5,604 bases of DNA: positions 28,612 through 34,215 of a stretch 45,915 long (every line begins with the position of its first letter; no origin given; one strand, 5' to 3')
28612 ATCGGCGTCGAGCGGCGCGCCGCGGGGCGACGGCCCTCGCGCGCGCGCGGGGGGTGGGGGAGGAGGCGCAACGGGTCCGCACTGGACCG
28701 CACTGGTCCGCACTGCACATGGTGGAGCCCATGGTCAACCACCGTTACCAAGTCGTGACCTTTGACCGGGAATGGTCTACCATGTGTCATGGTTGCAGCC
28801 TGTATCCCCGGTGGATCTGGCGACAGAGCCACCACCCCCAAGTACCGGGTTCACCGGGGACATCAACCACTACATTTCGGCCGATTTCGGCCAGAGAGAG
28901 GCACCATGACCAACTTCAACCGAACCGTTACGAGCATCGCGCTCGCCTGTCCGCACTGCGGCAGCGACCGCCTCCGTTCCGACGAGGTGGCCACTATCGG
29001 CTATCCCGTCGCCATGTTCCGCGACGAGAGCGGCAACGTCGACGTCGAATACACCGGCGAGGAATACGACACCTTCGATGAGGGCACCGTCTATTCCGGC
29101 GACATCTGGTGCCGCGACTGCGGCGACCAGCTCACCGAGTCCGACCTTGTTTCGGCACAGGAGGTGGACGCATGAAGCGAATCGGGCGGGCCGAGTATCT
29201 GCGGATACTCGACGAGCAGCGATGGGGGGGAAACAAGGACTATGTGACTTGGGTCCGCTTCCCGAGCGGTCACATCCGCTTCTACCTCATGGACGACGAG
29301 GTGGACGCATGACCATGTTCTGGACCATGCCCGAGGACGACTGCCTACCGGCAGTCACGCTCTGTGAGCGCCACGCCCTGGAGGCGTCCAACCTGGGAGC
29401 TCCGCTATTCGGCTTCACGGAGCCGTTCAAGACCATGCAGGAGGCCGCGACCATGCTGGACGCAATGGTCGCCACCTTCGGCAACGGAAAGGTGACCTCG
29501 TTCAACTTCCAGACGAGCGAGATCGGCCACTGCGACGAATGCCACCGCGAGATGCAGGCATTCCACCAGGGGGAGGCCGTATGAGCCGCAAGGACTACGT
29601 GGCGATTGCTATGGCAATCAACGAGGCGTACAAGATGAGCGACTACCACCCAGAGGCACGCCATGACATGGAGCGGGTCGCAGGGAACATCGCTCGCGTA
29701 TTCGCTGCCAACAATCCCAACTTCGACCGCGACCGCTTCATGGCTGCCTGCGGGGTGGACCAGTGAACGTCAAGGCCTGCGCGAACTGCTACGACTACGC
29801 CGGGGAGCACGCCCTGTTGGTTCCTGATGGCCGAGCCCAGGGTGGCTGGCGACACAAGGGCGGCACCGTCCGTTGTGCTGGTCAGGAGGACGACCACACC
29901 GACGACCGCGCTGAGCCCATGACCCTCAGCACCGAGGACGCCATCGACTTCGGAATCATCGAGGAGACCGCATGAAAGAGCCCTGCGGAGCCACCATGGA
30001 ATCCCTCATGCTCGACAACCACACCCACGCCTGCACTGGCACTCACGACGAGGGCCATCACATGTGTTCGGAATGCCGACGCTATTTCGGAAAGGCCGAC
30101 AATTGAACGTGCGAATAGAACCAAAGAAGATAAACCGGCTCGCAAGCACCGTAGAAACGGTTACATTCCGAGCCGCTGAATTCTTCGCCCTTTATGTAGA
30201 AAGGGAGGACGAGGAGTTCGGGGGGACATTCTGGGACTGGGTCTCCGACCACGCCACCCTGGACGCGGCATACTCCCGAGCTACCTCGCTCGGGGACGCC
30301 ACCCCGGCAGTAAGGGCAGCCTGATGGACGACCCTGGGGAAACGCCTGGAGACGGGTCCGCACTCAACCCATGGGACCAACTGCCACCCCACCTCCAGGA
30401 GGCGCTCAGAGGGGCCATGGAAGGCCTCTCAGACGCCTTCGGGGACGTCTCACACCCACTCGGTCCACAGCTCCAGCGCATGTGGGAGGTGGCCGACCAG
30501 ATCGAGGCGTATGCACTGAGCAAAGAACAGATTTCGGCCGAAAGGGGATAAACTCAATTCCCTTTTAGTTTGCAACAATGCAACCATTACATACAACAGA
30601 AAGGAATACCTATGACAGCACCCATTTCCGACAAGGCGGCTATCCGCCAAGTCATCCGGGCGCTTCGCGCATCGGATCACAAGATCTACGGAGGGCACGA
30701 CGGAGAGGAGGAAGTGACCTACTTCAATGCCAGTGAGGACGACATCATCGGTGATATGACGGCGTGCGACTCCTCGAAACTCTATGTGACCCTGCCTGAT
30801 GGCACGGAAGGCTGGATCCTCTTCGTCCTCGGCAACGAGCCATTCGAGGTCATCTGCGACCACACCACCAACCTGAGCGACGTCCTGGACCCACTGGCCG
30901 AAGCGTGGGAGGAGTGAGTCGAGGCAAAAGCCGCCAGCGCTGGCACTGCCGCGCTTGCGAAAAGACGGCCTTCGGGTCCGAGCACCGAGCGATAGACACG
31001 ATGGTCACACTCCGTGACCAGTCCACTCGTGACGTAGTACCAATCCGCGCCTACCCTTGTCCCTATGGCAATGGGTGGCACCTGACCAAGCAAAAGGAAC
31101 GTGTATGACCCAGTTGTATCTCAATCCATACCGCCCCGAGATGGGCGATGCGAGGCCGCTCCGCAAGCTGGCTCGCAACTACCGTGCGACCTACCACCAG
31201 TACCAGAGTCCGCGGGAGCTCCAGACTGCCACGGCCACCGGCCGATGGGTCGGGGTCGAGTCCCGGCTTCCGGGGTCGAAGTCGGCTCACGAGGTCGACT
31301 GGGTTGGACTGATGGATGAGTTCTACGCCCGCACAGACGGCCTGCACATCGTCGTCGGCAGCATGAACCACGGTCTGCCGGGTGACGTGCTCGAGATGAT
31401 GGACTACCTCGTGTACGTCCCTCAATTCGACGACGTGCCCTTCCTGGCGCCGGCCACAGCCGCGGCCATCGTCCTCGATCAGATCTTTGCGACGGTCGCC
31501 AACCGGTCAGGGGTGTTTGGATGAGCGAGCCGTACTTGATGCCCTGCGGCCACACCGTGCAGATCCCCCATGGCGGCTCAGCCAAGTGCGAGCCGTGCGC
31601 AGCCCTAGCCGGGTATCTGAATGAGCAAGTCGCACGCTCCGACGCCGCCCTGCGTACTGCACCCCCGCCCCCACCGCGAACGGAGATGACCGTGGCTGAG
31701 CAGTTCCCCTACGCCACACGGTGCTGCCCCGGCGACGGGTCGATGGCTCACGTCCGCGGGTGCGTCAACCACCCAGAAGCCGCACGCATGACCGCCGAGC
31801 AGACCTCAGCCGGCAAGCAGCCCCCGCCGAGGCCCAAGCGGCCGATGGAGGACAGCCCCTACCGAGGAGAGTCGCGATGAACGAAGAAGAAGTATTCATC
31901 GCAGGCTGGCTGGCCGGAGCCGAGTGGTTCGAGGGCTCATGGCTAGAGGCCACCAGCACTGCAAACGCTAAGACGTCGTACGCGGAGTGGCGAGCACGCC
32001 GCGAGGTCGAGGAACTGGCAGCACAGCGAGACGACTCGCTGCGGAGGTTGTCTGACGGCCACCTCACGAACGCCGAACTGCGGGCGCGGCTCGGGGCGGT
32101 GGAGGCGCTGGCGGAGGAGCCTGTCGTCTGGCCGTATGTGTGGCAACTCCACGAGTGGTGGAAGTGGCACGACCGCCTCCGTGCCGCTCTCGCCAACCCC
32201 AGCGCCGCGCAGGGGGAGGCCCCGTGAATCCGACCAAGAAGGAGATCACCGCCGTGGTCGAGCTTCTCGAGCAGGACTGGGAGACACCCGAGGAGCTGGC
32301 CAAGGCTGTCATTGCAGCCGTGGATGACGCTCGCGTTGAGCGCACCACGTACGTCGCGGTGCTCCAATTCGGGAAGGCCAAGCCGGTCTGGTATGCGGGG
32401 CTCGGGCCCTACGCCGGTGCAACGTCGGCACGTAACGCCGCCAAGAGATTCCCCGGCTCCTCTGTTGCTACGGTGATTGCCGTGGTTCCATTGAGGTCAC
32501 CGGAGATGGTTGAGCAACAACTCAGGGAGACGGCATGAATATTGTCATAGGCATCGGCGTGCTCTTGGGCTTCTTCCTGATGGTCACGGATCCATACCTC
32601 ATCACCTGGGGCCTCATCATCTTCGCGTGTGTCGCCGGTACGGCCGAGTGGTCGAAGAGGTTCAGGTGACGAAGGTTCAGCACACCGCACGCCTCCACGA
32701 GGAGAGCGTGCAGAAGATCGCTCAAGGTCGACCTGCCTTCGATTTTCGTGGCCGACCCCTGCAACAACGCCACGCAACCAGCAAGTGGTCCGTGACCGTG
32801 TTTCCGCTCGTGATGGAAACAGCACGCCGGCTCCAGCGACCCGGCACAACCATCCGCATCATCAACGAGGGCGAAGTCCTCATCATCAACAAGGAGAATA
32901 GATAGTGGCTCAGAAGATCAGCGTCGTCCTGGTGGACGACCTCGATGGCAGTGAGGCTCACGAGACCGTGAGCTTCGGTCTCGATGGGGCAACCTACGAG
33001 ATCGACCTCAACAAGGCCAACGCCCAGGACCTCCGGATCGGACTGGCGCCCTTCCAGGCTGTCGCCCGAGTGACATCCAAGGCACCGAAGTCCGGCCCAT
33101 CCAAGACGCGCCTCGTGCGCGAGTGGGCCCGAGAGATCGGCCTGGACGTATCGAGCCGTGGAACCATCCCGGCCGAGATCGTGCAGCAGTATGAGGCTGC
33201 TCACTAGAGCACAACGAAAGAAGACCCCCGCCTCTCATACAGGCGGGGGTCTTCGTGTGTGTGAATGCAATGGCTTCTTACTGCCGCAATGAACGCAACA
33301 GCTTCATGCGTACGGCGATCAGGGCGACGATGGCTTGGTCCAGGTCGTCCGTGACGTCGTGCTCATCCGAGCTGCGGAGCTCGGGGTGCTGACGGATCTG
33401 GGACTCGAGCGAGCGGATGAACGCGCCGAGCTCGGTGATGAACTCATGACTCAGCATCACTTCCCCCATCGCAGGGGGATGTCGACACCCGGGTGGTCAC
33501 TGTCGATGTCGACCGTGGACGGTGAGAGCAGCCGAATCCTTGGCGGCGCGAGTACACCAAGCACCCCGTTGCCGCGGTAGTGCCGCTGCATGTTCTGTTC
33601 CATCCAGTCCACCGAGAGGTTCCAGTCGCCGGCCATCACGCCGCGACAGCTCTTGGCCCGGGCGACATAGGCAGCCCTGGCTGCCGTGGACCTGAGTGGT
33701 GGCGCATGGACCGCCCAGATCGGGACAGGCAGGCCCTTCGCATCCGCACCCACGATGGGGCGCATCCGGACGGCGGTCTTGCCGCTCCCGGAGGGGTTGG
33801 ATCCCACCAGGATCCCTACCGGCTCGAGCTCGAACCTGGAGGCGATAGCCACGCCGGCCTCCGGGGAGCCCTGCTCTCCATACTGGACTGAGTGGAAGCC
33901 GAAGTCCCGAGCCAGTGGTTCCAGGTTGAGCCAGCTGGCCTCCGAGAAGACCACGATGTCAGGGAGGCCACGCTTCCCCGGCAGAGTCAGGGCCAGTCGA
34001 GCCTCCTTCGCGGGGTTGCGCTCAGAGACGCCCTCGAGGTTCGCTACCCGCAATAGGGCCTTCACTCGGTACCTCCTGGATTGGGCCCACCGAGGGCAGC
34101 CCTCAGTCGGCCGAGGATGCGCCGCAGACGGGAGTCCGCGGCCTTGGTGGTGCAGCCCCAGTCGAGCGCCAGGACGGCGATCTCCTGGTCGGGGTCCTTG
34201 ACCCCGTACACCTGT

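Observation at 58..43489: A 13-nt motif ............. recurs at least 13 times, mostly in non-coding gaps: phage promoter set or operator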

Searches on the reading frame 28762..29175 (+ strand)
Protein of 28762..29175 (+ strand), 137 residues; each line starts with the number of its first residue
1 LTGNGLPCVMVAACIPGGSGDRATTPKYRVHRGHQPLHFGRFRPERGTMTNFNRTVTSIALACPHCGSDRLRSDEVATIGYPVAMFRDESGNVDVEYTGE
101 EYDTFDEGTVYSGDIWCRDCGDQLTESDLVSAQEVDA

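Call 12: search_protein_families(library=phrogs, proteins=[window:28762-29175:+], max_evalue=0.001)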
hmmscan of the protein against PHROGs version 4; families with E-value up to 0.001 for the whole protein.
window:28762-29175:+ (137 aa): 0 families

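Call 13: search_protein_families(library=pfam, proteins=[window:28762-29175:+], max_evalue=0.01)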
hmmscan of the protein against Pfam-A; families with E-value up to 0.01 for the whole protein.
window:28762-29175:+ (137 aa): 2 families
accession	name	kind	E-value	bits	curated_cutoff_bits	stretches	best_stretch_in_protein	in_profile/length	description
PF13248.11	Zn_ribbon_3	-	0.0023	17.8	27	0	62-68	18-24/26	zinc-ribbon domain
PF08271.17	Zn_Ribbon_TF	-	0.0063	16.5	29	0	112-134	17-39/43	TFIIB zinc-binding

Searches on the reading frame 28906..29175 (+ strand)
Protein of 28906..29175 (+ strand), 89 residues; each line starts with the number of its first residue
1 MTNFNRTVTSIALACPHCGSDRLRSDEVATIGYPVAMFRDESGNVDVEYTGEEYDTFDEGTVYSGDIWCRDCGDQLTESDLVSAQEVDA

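Call 69: search_protein_families(library=pfam, proteins=[window:28906-29175:+], max_evalue=0.01)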
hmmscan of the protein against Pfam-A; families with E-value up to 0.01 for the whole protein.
window:28906-29175:+ (89 aa): 3 families
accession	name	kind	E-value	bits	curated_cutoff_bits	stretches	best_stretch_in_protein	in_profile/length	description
PF13248.11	Zn_ribbon_3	-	0.00077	19.3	27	0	14-20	18-24/26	zinc-ribbon domain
PF08271.17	Zn_Ribbon_TF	-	0.0022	17.9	29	0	64-86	17-39/43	TFIIB zinc-binding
PF09723.15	Zn_ribbon_8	-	0.0071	16.8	34.4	0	12-24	26-38/41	Zinc ribbon domain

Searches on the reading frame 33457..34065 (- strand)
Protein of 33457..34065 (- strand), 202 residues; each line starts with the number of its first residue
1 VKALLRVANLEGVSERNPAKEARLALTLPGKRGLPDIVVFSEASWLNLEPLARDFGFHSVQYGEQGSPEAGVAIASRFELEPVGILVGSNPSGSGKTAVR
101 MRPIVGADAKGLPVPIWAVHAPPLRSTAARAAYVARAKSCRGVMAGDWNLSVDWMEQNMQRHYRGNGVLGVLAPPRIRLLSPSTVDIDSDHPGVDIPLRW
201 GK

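Call 68: search_protein_families(library=phrogs, proteins=[window:33457-34065:-], max_evalue=0.001)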
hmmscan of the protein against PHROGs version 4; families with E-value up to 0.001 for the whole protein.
window:33457-34065:- (202 aa): 0 families

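Call 69: search_protein_families(library=pfam, proteins=[window:33457-34065:-], max_evalue=0.01)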
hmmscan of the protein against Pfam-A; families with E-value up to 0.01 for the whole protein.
window:33457-34065:- (202 aa): 1 family
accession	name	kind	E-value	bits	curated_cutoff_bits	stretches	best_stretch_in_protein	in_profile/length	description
PF03372.29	Exo_endo_phos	-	1.6e-05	25.2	24.5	1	34-153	30-159/225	Endonuclease/Exonuclease/phosphatase family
